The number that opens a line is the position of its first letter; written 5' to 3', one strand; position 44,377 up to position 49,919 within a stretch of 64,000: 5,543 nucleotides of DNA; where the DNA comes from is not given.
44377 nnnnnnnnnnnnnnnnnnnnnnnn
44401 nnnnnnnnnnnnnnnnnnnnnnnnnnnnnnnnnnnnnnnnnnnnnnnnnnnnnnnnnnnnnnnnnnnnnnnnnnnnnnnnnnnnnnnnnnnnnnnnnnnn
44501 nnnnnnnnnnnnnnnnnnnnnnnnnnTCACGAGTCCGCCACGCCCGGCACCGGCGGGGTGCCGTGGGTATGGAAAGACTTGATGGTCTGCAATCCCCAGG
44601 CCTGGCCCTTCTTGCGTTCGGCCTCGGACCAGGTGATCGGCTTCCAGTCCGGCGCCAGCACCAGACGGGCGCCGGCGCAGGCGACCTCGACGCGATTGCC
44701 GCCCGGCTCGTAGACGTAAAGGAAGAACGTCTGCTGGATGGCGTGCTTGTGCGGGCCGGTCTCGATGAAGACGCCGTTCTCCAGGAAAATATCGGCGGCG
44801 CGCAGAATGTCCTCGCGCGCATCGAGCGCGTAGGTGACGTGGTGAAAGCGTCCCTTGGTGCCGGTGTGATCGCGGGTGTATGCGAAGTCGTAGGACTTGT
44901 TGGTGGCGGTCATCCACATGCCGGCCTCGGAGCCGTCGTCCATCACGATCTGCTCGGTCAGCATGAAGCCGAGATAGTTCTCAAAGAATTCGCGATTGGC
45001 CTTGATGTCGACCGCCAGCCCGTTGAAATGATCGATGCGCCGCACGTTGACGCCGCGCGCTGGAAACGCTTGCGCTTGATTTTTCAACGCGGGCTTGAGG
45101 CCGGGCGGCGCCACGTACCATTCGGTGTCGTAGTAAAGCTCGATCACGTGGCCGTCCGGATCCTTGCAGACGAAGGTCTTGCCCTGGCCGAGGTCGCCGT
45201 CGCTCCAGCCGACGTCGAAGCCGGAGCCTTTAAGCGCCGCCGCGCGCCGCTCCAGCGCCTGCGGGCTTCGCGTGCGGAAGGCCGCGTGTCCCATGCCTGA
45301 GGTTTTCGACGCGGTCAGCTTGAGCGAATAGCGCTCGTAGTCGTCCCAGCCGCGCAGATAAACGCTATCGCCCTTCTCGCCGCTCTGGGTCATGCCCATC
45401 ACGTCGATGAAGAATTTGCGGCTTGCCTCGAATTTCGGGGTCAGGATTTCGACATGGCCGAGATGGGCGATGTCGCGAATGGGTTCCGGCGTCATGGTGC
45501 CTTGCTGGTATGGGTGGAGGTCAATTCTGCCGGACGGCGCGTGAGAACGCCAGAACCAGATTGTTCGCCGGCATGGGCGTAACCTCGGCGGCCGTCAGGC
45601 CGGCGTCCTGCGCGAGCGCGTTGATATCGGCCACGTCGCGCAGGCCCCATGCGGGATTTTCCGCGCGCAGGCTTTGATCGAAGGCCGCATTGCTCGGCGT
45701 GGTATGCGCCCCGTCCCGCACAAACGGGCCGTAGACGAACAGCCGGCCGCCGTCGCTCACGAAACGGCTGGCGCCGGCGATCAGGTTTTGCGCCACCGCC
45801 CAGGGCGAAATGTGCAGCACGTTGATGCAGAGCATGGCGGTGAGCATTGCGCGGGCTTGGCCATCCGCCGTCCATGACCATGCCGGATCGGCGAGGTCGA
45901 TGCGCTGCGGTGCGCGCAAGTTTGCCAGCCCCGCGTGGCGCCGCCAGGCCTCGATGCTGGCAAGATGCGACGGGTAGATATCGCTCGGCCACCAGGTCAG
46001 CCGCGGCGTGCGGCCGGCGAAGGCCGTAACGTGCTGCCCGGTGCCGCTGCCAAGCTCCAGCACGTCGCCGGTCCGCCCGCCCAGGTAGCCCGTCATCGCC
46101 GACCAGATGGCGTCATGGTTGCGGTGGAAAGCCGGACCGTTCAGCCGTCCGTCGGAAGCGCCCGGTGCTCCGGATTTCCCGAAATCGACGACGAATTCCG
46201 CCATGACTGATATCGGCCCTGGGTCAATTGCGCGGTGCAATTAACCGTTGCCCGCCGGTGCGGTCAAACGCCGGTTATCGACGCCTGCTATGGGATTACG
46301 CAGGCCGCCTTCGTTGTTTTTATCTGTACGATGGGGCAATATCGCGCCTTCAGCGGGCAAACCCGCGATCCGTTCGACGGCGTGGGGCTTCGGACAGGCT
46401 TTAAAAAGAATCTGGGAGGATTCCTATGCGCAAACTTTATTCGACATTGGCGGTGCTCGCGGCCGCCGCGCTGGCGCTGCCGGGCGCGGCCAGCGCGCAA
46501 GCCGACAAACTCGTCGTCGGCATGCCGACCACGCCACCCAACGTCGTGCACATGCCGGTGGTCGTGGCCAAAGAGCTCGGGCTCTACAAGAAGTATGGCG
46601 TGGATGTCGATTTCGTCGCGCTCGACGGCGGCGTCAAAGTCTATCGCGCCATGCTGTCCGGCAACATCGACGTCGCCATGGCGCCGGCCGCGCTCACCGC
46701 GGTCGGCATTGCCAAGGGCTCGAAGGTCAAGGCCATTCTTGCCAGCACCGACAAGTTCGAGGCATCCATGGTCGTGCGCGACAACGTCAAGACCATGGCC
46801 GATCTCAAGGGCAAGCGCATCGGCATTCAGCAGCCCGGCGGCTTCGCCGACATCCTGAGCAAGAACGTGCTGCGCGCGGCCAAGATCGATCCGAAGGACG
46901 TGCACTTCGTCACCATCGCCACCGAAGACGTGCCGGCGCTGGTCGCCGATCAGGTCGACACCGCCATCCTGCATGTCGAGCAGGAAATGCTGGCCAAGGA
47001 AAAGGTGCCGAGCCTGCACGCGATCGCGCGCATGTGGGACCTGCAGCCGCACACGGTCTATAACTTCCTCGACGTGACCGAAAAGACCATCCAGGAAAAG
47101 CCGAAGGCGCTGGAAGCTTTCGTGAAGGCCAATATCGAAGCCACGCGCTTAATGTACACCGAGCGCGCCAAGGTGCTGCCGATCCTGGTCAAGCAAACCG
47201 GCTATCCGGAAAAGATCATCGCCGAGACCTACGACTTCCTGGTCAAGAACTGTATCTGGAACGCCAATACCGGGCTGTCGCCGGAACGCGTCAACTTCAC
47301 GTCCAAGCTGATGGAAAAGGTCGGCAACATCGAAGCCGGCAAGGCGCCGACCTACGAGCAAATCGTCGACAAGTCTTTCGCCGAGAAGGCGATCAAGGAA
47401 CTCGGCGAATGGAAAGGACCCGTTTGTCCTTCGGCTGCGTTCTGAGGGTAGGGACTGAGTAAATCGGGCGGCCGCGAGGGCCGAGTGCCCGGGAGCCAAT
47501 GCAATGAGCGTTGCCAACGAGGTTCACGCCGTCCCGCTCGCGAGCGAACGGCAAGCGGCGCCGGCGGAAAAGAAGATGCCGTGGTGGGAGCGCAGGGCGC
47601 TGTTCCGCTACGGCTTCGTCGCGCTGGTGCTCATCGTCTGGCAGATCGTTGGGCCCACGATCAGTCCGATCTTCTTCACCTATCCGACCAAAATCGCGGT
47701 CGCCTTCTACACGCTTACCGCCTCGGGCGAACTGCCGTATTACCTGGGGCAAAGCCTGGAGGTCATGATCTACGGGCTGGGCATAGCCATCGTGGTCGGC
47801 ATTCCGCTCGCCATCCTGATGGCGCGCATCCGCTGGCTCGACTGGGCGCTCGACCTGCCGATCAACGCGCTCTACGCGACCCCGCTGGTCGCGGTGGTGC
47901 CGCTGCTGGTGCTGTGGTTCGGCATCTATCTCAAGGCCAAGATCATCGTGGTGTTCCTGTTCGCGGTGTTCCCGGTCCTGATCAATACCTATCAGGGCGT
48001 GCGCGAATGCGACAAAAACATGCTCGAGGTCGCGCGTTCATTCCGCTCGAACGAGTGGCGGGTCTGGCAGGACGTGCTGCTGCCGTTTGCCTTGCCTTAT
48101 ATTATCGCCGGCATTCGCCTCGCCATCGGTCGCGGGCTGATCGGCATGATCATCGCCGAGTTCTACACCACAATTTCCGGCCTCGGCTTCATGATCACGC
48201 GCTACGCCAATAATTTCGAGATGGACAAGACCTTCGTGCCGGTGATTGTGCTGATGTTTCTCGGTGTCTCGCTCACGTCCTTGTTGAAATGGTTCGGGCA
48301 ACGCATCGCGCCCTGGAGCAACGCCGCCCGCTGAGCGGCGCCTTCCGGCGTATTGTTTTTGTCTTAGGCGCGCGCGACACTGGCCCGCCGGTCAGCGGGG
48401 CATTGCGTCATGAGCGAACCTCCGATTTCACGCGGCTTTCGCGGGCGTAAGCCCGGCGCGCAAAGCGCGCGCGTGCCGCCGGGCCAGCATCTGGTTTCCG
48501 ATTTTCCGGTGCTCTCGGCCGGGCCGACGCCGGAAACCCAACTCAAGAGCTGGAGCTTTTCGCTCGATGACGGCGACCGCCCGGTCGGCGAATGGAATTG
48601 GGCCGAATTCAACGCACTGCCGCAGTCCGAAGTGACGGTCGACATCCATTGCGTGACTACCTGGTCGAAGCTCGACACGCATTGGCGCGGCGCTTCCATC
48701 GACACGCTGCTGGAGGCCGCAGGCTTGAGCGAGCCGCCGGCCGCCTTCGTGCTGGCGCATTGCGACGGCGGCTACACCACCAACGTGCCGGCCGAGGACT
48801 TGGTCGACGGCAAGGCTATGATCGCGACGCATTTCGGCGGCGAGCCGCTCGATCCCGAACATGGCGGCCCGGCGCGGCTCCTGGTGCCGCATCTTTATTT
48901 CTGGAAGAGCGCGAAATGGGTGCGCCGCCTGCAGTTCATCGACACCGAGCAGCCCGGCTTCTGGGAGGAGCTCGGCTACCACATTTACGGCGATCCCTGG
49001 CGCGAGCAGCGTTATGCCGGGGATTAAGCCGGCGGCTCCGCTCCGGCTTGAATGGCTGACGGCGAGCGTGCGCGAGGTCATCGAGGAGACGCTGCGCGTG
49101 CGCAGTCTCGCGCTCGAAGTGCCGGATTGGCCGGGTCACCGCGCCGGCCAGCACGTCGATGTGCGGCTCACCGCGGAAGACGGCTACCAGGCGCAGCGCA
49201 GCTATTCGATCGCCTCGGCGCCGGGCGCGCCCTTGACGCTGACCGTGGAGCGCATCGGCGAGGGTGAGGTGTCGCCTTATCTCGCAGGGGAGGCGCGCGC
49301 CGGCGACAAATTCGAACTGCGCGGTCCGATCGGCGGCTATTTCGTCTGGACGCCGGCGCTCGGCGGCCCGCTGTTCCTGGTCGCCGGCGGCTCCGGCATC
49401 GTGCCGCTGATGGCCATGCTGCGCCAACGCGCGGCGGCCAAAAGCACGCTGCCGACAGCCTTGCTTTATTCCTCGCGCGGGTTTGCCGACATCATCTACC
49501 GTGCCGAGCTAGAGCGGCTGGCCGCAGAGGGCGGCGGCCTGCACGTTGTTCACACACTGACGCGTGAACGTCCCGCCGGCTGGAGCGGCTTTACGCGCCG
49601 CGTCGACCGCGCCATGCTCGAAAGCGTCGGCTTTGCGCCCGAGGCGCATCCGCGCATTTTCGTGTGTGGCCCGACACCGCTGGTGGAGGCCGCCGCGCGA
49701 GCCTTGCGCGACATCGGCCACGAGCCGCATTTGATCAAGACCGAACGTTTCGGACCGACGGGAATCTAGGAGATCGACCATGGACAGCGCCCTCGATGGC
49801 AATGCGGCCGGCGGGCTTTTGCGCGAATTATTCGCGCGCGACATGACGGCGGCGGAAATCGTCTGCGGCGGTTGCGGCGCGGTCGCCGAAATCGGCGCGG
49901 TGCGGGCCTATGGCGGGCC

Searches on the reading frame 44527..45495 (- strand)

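Call 21: search_protein_families(library=ncbifam, max_evalue=0.00001, proteins=[window:44527-45495:-])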
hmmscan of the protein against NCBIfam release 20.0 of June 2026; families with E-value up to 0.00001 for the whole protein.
window:44527-45495:- (322 aa): 6 families
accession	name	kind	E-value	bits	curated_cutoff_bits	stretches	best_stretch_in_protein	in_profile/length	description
TIGR03211.1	catechol_2_3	equivalog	1.5e-104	349.5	320.2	1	8-313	1-303/303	catechol 2,3-dioxygenase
TIGR02295.1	HpaD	equivalog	2e-59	201.2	321.4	1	9-311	2-296/298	3,4-dihydroxyphenylacetate 2,3-dioxygenase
TIGR03213.1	23dbph12diox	equivalog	1.9e-16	60.3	366.45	1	9-280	1-269/287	biphenyl-2,3-diol 1,2-dioxygenase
NF000494.1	FosF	exception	1.2e-07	31.7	280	0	12-124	5-113/132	fosfomycin resistance glutathione transferase FosF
NF045631.1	exdiol_diox_HsaC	equivalog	1.6e-07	30.7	450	1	10-277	2-271/296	iron-dependent extradiol dioxygenase HsaC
NF000124.1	fos-Vibrio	exception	3.9e-06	27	250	0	10-121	3-110/132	FosG/FosC2-related fosfomycin resistance glutathione transferase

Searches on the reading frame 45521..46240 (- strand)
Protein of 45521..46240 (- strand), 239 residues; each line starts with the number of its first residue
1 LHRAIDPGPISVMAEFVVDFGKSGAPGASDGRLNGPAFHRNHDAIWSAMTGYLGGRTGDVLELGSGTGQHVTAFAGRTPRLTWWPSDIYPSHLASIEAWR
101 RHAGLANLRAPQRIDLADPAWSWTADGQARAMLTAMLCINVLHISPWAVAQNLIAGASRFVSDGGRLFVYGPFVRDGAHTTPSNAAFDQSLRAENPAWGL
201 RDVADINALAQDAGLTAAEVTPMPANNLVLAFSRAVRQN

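Call 57: search_protein_families(library=ncbifam, max_evalue=0.000001, proteins=[window:45521-46240:-])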
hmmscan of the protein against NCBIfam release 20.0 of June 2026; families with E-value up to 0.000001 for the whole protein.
window:45521-46240:- (239 aa): 0 families

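Call 59: search_protein_families(library=pfam, max_evalue=0.001, proteins=[window:45521-46240:-])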
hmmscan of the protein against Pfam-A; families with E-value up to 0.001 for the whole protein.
window:45521-46240:- (239 aa): 1 family
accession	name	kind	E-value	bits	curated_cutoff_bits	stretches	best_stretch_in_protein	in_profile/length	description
PF06080.18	DUF938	-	2.4e-63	214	27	1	36-234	5-202/202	Protein of unknown function (DUF938)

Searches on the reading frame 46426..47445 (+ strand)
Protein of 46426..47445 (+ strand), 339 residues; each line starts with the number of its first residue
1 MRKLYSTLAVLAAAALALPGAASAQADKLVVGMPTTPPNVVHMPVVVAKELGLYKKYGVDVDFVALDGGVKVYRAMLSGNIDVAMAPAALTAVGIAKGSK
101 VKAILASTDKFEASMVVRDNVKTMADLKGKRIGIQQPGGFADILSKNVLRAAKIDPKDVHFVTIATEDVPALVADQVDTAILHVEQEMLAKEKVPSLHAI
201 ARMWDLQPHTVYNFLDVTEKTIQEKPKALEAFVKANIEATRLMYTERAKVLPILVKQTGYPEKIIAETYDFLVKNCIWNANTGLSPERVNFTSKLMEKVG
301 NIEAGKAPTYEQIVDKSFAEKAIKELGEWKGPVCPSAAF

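Call 21: search_protein_families(library=ncbifam, max_evalue=0.00001, proteins=[window:46426-47445:+])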
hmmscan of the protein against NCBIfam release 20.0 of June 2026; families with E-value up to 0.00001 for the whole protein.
window:46426-47445:+ (339 aa): 7 families
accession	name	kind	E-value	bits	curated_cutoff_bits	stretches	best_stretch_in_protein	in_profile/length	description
TIGR01728.1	SsuA_fam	subfamily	1.1e-28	100.3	163.5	1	39-270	8-243/290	aliphatic sulfonate ABC transporter substrate-binding protein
TIGR02122.1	TRAP_TAXI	subfamily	2.2e-11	43.2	84.35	1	9-182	5-196/320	TAXI family TRAP transporter solute-binding subunit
NF040735.1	SBP_SaoX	equivalog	6.5e-10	38.6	300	1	44-322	17-295/330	ABC transporter substrate-binding subunit SaoX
TIGR01729.1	taurine_ABC_bnd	equivalog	1.7e-09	37.6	304.25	1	44-241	11-211/300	taurine ABC transporter substrate-binding protein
NF008553.0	PRK11480.1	equivalog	6.7e-07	28.8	490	1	10-240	9-232/320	taurine ABC transporter substrate-binding protein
NF008588.0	PRK11553.1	subfamily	1.4e-06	27.5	299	1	7-271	7-268/319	aliphatic sulfonate ABC transporter substrate-binding protein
TIGR01098.1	3A0109s03R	subfamily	7.3e-06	25.7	112.05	0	1-137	1-148/253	phosphate/phosphite/phosphonate ABC transporter substrate-binding protein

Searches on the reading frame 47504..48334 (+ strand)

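Call 57: search_protein_families(library=ncbifam, max_evalue=0.000001, proteins=[window:47504-48334:+])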
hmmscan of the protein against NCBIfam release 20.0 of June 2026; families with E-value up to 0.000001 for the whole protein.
window:47504-48334:+ (276 aa): 11 families
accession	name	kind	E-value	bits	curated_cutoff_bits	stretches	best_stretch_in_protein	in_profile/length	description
NF040733.1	ABC_perm_U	equivalog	2.7e-37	128.6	295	1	33-272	9-249/251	ABC transporter permease subunit SaoP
NF008470.0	PRK11365.1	equivalog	6.1e-35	120.9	347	1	41-254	20-235/263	aliphatic sulfonate ABC transporter permease SsuC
NF007545.0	PRK10160.1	equivalog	6.2e-28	98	342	1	29-273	21-272/275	taurine ABC transporter permease TauC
TIGR01183.1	ntrB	equivalog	1.6e-22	80.2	209.05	1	82-263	20-201/202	nitrate ABC transporter permease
NF008196.0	PRK10952.1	equivalog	4.2e-15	55.4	439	1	84-266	149-330/356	glycine betaine/L-proline ABC transporter permease ProW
TIGR03416.1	ABC_choXWV_perm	equivalog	1.1e-14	54.5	363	1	83-255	90-261/267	choline ABC transporter permease subunit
NF040839.1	tungstate_WtpB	equivalog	5.4e-09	36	340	1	91-266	56-249/251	tungstate ABC transporter permease WtpB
TIGR01581.1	Mo_ABC_porter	hypoth_equivalog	1.7e-07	30.9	210.3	0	76-212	18-172/225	ABC transporter permease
TIGR02141.1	modB_ABC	equivalog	2.7e-07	30.4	182.6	0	146-264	82-205/208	molybdate ABC transporter permease subunit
NF007047.0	PRK09500.1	equivalog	6.7e-07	29.2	326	1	77-224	56-209/257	spermidine/putrescine ABC transporter permease PotC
TIGR03226.1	PhnU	equivalog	9.7e-07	28.5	283.45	0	145-258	185-295/311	2-aminoethylphosphonate ABC transporter permease subunit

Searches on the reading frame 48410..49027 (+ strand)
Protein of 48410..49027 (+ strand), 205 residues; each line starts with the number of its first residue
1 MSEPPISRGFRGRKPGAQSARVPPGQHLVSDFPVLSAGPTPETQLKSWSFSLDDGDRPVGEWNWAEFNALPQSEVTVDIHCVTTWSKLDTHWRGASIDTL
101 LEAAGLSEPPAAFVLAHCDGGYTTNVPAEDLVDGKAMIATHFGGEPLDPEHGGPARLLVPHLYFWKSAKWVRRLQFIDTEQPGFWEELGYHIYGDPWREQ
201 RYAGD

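Call 57: search_protein_families(library=ncbifam, max_evalue=0.000001, proteins=[window:48410-49027:+])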
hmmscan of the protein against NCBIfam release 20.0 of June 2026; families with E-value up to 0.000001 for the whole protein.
window:48410-49027:+ (205 aa): 2 families
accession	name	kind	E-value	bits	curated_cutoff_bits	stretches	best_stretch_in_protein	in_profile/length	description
TIGR04555.1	sulfite_DH_soxC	equivalog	9.8e-12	44.5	420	1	90-179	168-257/408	sulfite dehydrogenase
NF003767.0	PRK05363.1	equivalog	1e-09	38.2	207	1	131-194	200-263/320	protein-methionine-sulfoxide reductase catalytic subunit MsrP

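Call 59: search_protein_families(library=pfam, max_evalue=0.001, proteins=[window:48410-49027:+])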
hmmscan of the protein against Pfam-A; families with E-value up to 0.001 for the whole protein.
window:48410-49027:+ (205 aa): 1 family
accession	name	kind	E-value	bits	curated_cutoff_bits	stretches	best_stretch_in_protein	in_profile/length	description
PF00174.25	Oxidored_molyb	-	8e-37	126.9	24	1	38-185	2-169/169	Oxidoreductase molybdopterin binding domain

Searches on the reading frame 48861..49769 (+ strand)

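Call 59: search_protein_families(library=pfam, max_evalue=0.001, proteins=[window:48861-49769:+])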
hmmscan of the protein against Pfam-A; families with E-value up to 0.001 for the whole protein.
window:48861-49769:+ (302 aa): 2 families
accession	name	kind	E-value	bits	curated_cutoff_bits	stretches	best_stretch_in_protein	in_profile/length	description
PF00175.26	NAD_binding_1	-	3.8e-18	66.6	22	1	173-279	1-108/109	Oxidoreductase NAD-binding domain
PF00970.30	FAD_binding_6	-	1e-07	32.6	21.1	1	71-159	7-96/99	Oxidoreductase FAD-binding domain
